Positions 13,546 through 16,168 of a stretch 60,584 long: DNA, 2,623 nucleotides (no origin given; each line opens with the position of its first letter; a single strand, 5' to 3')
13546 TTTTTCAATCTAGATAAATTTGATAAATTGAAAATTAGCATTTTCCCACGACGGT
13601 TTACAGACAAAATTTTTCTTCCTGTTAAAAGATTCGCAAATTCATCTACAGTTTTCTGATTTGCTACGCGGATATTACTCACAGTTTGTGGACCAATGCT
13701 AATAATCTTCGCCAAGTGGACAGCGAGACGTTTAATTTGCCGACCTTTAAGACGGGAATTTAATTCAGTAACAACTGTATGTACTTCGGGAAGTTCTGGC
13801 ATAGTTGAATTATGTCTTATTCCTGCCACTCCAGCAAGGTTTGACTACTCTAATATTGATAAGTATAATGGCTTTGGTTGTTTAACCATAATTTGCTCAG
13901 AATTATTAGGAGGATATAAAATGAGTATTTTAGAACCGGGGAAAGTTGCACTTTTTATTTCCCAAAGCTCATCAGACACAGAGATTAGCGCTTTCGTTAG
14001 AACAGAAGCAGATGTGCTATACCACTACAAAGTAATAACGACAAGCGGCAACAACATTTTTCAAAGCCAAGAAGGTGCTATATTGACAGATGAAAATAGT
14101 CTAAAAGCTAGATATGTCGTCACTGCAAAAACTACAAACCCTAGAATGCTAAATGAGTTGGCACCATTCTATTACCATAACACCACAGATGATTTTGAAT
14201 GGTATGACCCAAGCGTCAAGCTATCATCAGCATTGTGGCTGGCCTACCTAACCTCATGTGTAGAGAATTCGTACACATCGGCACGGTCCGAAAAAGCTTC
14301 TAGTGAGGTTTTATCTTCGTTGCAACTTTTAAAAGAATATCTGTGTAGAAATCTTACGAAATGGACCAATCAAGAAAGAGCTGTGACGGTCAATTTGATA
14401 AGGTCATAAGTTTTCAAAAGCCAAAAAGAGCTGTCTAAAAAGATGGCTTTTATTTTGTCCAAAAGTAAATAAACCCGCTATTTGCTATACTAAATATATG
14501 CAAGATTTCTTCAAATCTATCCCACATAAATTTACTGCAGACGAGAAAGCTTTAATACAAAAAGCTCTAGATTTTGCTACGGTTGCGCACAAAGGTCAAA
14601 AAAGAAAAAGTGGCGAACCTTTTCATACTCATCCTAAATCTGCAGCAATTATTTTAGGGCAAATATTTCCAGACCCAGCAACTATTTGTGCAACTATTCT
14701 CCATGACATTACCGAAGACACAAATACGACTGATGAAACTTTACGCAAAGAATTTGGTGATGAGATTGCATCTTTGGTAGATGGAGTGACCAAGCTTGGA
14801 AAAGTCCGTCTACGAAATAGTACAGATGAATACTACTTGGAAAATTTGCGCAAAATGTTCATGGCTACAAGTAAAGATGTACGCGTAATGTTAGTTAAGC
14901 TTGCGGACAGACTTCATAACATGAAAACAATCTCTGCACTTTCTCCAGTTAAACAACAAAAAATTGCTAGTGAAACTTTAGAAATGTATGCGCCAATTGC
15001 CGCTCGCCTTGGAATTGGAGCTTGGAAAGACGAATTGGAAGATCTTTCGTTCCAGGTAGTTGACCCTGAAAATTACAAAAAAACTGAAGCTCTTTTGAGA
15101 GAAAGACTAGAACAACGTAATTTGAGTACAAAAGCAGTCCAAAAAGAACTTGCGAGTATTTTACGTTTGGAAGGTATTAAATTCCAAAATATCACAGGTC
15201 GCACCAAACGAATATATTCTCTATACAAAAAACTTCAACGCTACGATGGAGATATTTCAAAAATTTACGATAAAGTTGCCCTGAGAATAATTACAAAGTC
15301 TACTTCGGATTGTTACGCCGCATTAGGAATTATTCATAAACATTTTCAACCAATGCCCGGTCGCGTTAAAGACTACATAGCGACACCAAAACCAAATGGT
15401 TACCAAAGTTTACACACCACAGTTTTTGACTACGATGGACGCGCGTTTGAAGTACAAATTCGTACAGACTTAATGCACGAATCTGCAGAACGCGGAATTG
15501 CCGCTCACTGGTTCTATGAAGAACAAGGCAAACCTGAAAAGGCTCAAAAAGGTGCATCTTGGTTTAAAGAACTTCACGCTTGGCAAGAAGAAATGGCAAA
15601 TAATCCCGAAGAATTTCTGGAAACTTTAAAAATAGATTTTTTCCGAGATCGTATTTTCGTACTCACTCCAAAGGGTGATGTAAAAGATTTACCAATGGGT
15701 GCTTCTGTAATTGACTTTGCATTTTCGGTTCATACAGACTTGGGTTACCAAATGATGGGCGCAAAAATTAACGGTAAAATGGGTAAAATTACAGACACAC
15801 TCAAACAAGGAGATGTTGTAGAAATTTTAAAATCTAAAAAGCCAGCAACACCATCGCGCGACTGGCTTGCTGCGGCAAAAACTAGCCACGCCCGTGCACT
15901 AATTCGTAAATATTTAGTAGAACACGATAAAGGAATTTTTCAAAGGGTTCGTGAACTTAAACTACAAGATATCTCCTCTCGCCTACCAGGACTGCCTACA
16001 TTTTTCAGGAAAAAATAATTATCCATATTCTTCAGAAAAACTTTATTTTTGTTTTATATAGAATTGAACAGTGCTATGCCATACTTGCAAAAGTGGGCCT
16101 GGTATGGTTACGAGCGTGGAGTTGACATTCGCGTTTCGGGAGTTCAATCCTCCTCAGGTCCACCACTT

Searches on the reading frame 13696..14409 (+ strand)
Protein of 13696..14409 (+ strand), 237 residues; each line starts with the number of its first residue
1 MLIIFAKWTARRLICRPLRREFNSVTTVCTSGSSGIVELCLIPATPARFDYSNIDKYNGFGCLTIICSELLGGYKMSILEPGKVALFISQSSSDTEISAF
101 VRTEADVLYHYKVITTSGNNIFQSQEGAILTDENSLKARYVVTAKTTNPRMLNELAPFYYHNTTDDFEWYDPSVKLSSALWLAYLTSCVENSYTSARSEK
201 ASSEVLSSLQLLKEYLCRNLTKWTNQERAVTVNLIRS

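Call 7: search_protein_families(library=pfam, proteins=[window:13696-14409:+])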
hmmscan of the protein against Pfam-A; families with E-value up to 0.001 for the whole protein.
window:13696-14409:+ (237 aa): 0 families

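Call 39: search_protein_families(library=pfam, proteins=[window:13696-14409:+], max_evalue=0.1)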
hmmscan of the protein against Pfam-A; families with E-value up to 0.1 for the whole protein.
window:13696-14409:+ (237 aa): 0 families
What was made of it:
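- Tried and rejected: Cargo ORFs at the same site in relatives gave no Pfam hit, apart from a LOG-like gene (call 39).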

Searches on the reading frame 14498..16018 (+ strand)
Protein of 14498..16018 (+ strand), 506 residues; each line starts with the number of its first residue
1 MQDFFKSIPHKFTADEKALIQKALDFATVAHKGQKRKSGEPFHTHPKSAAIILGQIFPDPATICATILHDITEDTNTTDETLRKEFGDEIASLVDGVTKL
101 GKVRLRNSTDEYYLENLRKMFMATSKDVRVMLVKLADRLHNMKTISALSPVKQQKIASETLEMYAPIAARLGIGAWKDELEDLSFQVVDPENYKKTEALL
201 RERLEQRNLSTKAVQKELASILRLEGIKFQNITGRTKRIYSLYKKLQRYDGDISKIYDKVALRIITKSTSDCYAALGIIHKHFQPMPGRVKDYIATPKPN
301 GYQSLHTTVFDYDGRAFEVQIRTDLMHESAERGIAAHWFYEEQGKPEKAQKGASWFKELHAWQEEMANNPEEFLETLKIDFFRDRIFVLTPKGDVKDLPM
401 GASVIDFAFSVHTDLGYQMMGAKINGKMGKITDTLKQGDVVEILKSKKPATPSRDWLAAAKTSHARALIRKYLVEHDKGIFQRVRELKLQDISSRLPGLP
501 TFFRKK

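Call 7: search_protein_families(library=pfam, proteins=[window:14498-16018:+])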
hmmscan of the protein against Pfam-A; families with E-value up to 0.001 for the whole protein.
window:14498-16018:+ (506 aa): 4 families
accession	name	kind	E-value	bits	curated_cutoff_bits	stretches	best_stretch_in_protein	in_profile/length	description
PF13328.12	HD_4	-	1.5e-43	148.7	27.2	1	23-173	1-155/156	HD domain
PF04607.23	RelA_SpoT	-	2.1e-38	131.5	27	1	234-344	1-112/113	Region found in RelA / SpoT proteins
PF02824.27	TGS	-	2.3e-18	66.4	22.2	1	386-445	1-60/60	TGS domain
PF01966.28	HD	-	4.3e-09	37.1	22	1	44-142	3-116/116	HD domain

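Call 10: find_homologous_proteins(query=window:14498-16018:+, max_evalue=1e-30)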
Query window:14498-16018:+ (506 aa): 8000 proteins with E <= 1e-30 among 8000 candidates; the best 120 are listed.
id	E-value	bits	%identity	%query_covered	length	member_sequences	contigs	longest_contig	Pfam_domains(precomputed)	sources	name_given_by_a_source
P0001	0.0e+0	1138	100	100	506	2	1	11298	PF04607.24,PF13328.13,PF02824.28,PF01966.29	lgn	-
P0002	2.8e-296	1001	88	100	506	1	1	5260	PF04607.24,PF13328.13,PF02824.28,PF01966.29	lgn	-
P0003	8.4e-296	999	87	100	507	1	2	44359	PF04607.24,PF13328.13,PF02824.28,PF01966.29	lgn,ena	-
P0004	2.9e-294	994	87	100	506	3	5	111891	PF04607.24,PF13328.13,PF02824.28,PF01966.29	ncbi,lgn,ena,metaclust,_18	metaclust:\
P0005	8.7e-293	989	86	100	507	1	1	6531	PF04607.24,PF13328.13,PF02824.28,PF01966.29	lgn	-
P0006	2.5e-291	984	85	100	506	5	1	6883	PF04607.24,PF13328.13,PF02824.28,PF01966.29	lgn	-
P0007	1.6e-290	982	85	100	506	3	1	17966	PF04607.24,PF13328.13,PF02824.28,PF01966.29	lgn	-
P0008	2.3e-290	981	84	100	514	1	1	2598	PF04607.24,PF13328.13,PF02824.28,PF01966.29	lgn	-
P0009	5.3e-290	980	85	100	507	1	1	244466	PF04607.24,PF13328.13,PF02824.28,PF01966.29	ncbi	-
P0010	2.4e-289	978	85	100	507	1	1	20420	PF04607.24,PF13328.13,PF02824.28,PF01966.29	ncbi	-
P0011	1.7e-288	975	84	100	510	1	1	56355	PF04607.24,PF13328.13,PF02824.28,PF01966.29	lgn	-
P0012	1.7e-288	975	85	100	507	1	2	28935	PF04607.24,PF13328.13,PF02824.28,PF01966.29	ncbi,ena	-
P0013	7.1e-288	973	84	100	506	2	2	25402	PF04607.24,PF13328.13,PF02824.28,PF01966.29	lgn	-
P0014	1.6e-287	972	84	100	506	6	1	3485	PF04607.24,PF13328.13,PF02824.28,PF01966.29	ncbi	-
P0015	1.9e-287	972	84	100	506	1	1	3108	PF04607.24,PF13328.13,PF02824.28,PF01966.29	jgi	jgi:GTP diphosphokinase / guanosine-3',5'-bis(diphosphate) 3'-diphosphatase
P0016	3.1e-287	971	84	100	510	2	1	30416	PF04607.24,PF13328.13,PF02824.28,PF01966.29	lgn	-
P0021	1.3e-284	962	84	100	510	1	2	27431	PF04607.24,PF13328.13,PF02824.28,PF01966.29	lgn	-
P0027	2.7e-282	955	83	100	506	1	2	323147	PF04607.24,PF13328.13,PF02824.28,PF01966.29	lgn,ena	-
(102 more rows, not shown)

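Call 12: find_related_loci(query=A1, collection=genome_contigs, flank=4000)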
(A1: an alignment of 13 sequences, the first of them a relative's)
Query A1 (506 aa) in genome_contigs; peptide patterns used: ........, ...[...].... (x = any residue, [..] = any of these).
600 stretches matched a pattern (row limit reached: there are more); 562 encode a relative of the query (tblastn E <= 1e-3); the best 80 are kept; 80 distinct loci.
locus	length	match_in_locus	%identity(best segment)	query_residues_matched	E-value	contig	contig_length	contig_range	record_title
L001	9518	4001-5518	78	1-506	0e+0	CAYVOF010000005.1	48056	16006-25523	MAG TPA_asm: uncultured Candidatus Saccharibacteria bacterium isolate SRP192515_co2_194 genome assembly, contig: NODE_43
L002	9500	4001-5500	73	1-506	0e+0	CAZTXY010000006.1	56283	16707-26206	MAG TPA_asm: uncultured Candidatus Saccharibacteria bacterium isolate SRP192515_co2_146 genome assembly, contig: NODE_33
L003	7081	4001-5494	69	4-506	0e+0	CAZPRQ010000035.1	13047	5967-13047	MAG TPA_asm: uncultured Candidatus Saccharibacteria bacterium isolate SRP286056_co1_790 genome assembly, contig: NODE_60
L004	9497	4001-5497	66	3-506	0e+0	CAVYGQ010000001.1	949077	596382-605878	MAG: Candidatus Doudnabacteria bacterium isolate MFD03726.bin.1.74 genome assembly, contig: contig_17402, whole genome s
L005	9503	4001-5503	66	1-506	0e+0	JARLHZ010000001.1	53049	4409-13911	MAG: Candidatus Doudnabacteria bacterium isolate MAG_CO250 MetaCoAG_Bin_250_Oxic_k141_102483, whole genome shotgun seque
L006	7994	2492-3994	67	1-506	0e+0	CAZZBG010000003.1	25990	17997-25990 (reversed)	MAG TPA_asm: uncultured Candidatus Saccharibacteria bacterium isolate SRP278252_co1_100 genome assembly, contig: NODE_30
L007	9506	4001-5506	66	2-506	0e+0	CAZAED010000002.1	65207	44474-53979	MAG TPA_asm: uncultured Candidatus Saccharibacteria bacterium isolate SRP342105_co1_329 genome assembly, contig: NODE_54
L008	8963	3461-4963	64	1-506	0e+0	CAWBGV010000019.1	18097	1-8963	MAG: Candidatus Doudnabacteria bacterium isolate MFD04780.bin.2.152 genome assembly, contig: contig_151090, whole genome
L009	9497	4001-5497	65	1-506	0e+0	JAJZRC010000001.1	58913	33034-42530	MAG: bacterium isolate SKS1.bin76 NODE_831_length_58913_cov_2.509458, whole genome shotgun sequence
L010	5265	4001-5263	75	1-421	0e+0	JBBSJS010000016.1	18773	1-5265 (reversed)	MAG: Candidatus Doudnabacteria bacterium isolate LS4_metabat2.068 LS4_metabat2.068_K_2624500_L_18773_cov_10.0000, whole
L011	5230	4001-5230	65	1-410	0e+0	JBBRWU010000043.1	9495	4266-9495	MAG: Candidatus Doudnabacteria bacterium isolate La4_metabat2.076 La4_metabat2.076_K_2152477_L_9495_cov_14.0961, whole g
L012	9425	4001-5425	50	1-470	2e-150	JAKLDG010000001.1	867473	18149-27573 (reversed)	MAG: Patescibacteria group bacterium isolate RA.bin104 RA.bin104_1, whole genome shotgun sequence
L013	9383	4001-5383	52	18-473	2e-148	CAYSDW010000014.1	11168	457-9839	MAG TPA_asm: uncultured Candidatus Saccharibacteria bacterium isolate binchicken_co134_1259 genome assembly, contig: NOD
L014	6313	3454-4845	50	18-481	6e-148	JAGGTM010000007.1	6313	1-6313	MAG: bacterium isolate AUK048 PB_MBMC_002_c_000000000095, whole genome shotgun sequence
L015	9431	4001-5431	48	12-473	5e-147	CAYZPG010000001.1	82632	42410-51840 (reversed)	MAG TPA_asm: uncultured Candidatus Saccharibacteria bacterium isolate SRP173033_co2_60 genome assembly, contig: NODE_90_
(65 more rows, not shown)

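Call 17: find_encoding_contigs(protein=P0004, flank=3000, max_places=5)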
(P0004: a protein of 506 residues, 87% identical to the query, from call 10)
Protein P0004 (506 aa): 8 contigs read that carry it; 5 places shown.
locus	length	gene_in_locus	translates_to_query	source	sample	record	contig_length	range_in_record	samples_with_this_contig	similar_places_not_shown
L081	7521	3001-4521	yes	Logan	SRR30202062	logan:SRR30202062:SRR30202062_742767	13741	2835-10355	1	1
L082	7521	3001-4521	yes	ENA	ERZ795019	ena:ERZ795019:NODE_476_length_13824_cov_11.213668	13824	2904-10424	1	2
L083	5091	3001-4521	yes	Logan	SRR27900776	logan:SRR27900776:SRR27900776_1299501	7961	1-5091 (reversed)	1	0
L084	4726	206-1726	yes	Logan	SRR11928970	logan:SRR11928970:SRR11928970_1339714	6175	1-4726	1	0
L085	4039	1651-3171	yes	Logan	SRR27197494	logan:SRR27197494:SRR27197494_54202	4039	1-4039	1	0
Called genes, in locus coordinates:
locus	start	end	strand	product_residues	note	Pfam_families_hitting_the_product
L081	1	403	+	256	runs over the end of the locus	PF01209:Ubie_methyltran, PF13489:Methyltransf_23, PF05175:MTS (weak), PF08241:Methyltransf_11, PF08242:Methyltransf_12, PF13649:Methyltransf_25, PF13847:Methyltransf_31, PF20922:Anamorsin_N (faint)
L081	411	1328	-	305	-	PF01909:NTP_transf_2 (faint)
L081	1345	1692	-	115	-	-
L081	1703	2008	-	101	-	-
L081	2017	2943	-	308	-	PF01149:Fapy_DNA_glyco, PF06831:H2TH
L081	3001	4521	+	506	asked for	PF13328:HD_4, PF01966:HD, PF04607:RelA_SpoT, PF02824:TGS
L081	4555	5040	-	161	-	-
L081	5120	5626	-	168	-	PF00334:NDK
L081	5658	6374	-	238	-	PF00160:Pro_isomerase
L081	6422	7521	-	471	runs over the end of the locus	PF13567:DUF4131, PF03772:Competence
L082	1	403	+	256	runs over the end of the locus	PF01209:Ubie_methyltran, PF05175:MTS (faint), PF13489:Methyltransf_23, PF08241:Methyltransf_11, PF08242:Methyltransf_12, PF13649:Methyltransf_25, PF13847:Methyltransf_31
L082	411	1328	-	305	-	-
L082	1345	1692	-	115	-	-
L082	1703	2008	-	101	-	-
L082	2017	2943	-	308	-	PF01149:Fapy_DNA_glyco, PF06831:H2TH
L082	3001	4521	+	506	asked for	PF13328:HD_4, PF01966:HD, PF04607:RelA_SpoT, PF02824:TGS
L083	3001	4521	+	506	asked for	PF13328:HD_4, PF01966:HD, PF04607:RelA_SpoT, PF02824:TGS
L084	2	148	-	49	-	?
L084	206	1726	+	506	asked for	PF13328:HD_4, PF01966:HD, PF04607:RelA_SpoT, PF02824:TGS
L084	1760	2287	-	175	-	-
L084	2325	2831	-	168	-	PF00334:NDK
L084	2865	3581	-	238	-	PF00160:Pro_isomerase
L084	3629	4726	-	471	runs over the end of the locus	PF13567:DUF4131, PF03772:Competence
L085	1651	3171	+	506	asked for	PF13328:HD_4, PF01966:HD, PF04607:RelA_SpoT, PF02824:TGS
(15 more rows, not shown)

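Call 18: find_encoding_contigs(protein=P0009, flank=3000, max_places=3)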
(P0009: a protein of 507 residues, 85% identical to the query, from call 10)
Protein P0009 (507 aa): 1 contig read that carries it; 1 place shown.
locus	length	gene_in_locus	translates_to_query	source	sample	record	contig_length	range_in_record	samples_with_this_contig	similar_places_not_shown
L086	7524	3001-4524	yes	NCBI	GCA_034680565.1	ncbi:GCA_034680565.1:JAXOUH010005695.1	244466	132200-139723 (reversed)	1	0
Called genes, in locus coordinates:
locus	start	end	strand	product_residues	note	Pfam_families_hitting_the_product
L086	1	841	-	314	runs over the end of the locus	PF01909:NTP_transf_2 (weak), PF18765:Polbeta (weak)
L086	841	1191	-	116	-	-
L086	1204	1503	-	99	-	-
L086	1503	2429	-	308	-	PF01149:Fapy_DNA_glyco, PF06831:H2TH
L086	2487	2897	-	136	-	-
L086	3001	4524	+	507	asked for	PF13328:HD_4, PF01966:HD, PF04607:RelA_SpoT, PF02824:TGS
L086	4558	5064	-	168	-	PF00334:NDK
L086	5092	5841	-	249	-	PF00160:Pro_isomerase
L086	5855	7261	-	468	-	PF13567:DUF4131, PF03772:Competence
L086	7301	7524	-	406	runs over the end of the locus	PF00152:tRNA-synt_2 (faint), PF13393:tRNA-synt_His, PF00587:tRNA-synt_2b, PF03129:HGTP_anticodon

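Call 19: find_encoding_contigs(protein=P0027, flank=3000, max_places=3)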
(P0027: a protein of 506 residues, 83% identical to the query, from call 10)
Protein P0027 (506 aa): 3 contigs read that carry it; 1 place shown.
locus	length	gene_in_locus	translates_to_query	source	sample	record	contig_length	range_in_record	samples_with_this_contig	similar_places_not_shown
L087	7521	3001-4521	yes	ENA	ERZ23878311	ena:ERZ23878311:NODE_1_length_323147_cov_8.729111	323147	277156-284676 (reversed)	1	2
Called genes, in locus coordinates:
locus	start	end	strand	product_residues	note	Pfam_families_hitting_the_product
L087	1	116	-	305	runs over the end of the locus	-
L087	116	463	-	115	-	-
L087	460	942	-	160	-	PF00293:NUDIX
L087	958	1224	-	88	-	-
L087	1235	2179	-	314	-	PF01149:Fapy_DNA_glyco, PF06831:H2TH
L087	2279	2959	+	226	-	PF00877:NLPC_P60 (weak)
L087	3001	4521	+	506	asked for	PF13328:HD_4, PF01966:HD, PF04607:RelA_SpoT, PF02824:TGS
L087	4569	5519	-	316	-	-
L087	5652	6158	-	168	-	PF00334:NDK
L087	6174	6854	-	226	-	PF00160:Pro_isomerase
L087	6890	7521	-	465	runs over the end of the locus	PF13567:DUF4131, PF03772:Competence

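Call 22: find_encoding_contigs(protein=P0001, flank=3000, max_places=5)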
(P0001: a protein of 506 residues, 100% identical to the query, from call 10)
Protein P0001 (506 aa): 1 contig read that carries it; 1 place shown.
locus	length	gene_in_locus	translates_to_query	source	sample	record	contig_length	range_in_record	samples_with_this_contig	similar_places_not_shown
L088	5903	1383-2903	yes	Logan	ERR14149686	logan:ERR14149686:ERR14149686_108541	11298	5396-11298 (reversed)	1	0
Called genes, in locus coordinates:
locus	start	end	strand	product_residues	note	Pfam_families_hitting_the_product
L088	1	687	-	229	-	?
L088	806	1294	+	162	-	-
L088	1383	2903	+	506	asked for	PF13328:HD_4, PF01966:HD, PF04607:RelA_SpoT, PF02824:TGS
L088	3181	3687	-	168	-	PF00334:NDK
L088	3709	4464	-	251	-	PF00160:Pro_isomerase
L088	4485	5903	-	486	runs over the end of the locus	PF13567:DUF4131, PF03772:Competence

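Call 23: find_encoding_contigs(protein=P0002, flank=3000, max_places=5)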
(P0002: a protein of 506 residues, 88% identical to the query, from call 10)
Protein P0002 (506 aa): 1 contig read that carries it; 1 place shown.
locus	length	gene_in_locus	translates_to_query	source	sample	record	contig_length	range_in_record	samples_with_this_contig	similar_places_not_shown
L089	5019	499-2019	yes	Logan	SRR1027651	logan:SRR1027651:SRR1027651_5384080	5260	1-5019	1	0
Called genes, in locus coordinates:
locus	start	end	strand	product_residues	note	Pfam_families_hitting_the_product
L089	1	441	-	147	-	?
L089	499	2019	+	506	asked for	PF13328:HD_4, PF01966:HD, PF04607:RelA_SpoT, PF02824:TGS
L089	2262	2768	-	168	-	PF00334:NDK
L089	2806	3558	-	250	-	PF00160:Pro_isomerase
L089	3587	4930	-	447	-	PF13567:DUF4131 (weak), PF03772:Competence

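Call 29: find_encoding_contigs(protein=P0003, flank=2500, max_places=4)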
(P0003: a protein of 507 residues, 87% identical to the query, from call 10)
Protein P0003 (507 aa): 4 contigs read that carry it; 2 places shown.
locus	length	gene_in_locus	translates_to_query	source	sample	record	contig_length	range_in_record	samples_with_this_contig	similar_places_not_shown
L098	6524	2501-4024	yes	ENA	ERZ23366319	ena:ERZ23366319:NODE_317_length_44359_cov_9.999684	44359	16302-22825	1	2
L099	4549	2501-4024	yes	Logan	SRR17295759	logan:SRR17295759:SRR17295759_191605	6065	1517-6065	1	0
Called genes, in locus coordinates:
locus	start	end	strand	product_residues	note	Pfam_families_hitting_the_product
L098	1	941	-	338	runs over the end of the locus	PF01909:NTP_transf_2 (faint)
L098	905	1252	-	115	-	-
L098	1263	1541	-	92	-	-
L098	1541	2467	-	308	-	PF01149:Fapy_DNA_glyco, PF06831:H2TH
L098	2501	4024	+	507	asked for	PF13328:HD_4, PF01966:HD, PF04607:RelA_SpoT, PF02824:TGS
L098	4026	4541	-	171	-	PF00334:NDK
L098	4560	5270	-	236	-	PF00160:Pro_isomerase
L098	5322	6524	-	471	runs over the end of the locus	PF13567:DUF4131, PF03772:Competence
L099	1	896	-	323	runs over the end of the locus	PF01909:NTP_transf_2 (faint)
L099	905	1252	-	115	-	-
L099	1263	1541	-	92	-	-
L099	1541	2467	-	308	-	PF01149:Fapy_DNA_glyco, PF06831:H2TH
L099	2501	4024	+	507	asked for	PF13328:HD_4, PF01966:HD, PF04607:RelA_SpoT, PF02824:TGS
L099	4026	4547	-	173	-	?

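Call 30: find_encoding_contigs(protein=P0005, flank=2500, max_places=4)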
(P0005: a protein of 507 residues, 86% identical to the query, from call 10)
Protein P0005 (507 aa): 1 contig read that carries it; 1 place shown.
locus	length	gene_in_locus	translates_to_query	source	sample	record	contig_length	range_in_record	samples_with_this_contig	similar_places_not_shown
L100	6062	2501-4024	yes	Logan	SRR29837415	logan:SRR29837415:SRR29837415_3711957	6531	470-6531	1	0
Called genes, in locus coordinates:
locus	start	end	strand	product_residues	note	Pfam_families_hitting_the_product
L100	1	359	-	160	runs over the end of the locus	PF00293:NUDIX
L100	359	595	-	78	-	-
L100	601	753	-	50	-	-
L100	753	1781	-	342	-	PF01149:Fapy_DNA_glyco, PF06831:H2TH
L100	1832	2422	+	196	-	-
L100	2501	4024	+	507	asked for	PF13328:HD_4, PF01966:HD, PF04607:RelA_SpoT, PF02824:TGS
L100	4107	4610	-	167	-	PF00334:NDK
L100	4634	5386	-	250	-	PF00160:Pro_isomerase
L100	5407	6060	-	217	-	?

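Call 31: find_encoding_contigs(protein=P0006, flank=2500, max_places=4)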
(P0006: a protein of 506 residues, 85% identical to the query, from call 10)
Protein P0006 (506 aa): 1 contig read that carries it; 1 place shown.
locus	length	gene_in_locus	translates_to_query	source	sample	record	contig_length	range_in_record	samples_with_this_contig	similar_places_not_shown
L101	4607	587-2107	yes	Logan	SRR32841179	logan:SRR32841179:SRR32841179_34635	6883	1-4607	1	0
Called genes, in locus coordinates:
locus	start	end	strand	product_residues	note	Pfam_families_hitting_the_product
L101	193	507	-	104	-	-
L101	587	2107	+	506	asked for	PF13328:HD_4, PF01966:HD, PF04607:RelA_SpoT, PF02824:TGS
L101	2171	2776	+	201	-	PF18306:LDcluster4, PF03641:Lysine_decarbox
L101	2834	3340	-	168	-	PF00334:NDK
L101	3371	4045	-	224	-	PF00160:Pro_isomerase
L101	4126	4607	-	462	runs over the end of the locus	PF13567:DUF4131, PF03772:Competence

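Call 32: find_encoding_contigs(protein=P0007, flank=2500, max_places=4)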
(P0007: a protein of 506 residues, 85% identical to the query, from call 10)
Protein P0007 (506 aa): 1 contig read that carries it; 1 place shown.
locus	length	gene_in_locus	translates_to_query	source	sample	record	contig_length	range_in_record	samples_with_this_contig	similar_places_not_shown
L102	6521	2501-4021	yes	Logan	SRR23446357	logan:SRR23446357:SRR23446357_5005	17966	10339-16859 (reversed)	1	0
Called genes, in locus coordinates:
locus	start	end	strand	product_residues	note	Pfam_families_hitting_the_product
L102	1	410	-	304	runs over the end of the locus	-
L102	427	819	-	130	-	-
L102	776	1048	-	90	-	-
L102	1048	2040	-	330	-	PF01149:Fapy_DNA_glyco, PF06831:H2TH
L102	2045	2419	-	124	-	-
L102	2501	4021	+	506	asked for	PF13328:HD_4, PF01966:HD, PF04607:RelA_SpoT, PF02824:TGS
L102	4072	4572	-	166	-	PF00334:NDK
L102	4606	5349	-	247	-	PF00160:Pro_isomerase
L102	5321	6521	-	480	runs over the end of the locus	PF13567:DUF4131, PF03772:Competence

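Call 39: search_protein_families(library=pfam, proteins=[L081:4555-5040:-, L084:1760-2287:-, L087:4569-5519:-, L101:2171-2776:+, L087:2279-2959:+], max_evalue=0.1)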
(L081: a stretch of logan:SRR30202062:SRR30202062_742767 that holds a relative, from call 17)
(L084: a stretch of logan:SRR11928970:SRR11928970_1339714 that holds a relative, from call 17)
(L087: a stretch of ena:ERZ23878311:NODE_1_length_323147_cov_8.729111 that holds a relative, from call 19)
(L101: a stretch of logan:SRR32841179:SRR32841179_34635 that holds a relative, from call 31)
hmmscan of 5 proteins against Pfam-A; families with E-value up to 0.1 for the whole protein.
L081:4555-5040:- (161 aa): 0 families

L084:1760-2287:- (175 aa): 0 families

L087:4569-5519:- (316 aa): 0 families

L101:2171-2776:+ (201 aa): 3 families
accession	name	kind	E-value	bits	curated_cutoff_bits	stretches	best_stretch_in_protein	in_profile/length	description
PF03641.19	Lysine_decarbox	-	8.5e-38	130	27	1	57-184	1-128/131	Possible lysine decarboxylase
PF18306.6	LDcluster4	-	3e-14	53.3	26.3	1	28-126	16-111/151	SLOG cluster4 family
PF02481.21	DNA_processg_A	-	0.0019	17.8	29.6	1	31-79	61-108/212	DNA recombination-mediator protein A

L087:2279-2959:+ (226 aa): 2 families
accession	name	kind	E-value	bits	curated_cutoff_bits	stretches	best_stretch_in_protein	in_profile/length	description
PF00877.26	NLPC_P60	-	1.1e-07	32.2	23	1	61-158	3-81/105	NlpC/P60 family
PF09272.15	Hepsin-SRCR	-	0.047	14.8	26.6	0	117-157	15-56/110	Hepsin, SRCR domain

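Call 46: find_encoding_contigs(protein=P0021, flank=2500, max_places=4)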
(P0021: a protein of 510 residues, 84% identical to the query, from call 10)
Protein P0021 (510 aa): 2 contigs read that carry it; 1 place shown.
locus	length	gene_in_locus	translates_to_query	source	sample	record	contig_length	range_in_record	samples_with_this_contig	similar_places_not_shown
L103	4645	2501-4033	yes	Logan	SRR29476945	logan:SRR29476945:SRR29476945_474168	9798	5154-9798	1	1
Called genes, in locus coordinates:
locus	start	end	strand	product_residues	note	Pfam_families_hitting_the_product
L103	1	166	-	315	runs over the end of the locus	-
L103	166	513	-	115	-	-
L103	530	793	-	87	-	-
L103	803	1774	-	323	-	PF01149:Fapy_DNA_glyco, PF06831:H2TH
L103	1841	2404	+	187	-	-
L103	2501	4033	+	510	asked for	PF13328:HD_4, PF01966:HD, PF04607:RelA_SpoT, PF02824:TGS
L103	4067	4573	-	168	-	PF00334:NDK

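Call 47: find_encoding_contigs(protein=P0016, flank=2500, max_places=4)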
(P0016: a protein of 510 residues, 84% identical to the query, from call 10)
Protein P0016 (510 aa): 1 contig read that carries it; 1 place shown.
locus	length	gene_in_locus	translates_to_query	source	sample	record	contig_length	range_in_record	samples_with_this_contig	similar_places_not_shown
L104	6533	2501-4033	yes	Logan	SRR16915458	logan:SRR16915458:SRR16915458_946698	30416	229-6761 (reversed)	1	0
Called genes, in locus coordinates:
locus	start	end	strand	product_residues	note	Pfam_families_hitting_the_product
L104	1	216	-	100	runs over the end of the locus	-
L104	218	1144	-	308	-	PF01149:Fapy_DNA_glyco, PF06831:H2TH, PF06827:zf-FPG_IleRS (weak)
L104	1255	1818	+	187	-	-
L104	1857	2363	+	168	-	-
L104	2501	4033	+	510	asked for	PF13328:HD_4, PF01966:HD, PF04607:RelA_SpoT, PF02824:TGS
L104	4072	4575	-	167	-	PF00334:NDK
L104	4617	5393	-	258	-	PF00160:Pro_isomerase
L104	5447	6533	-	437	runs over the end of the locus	?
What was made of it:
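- The module is absent from the closest relatives (calls 29-32, 46-47).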
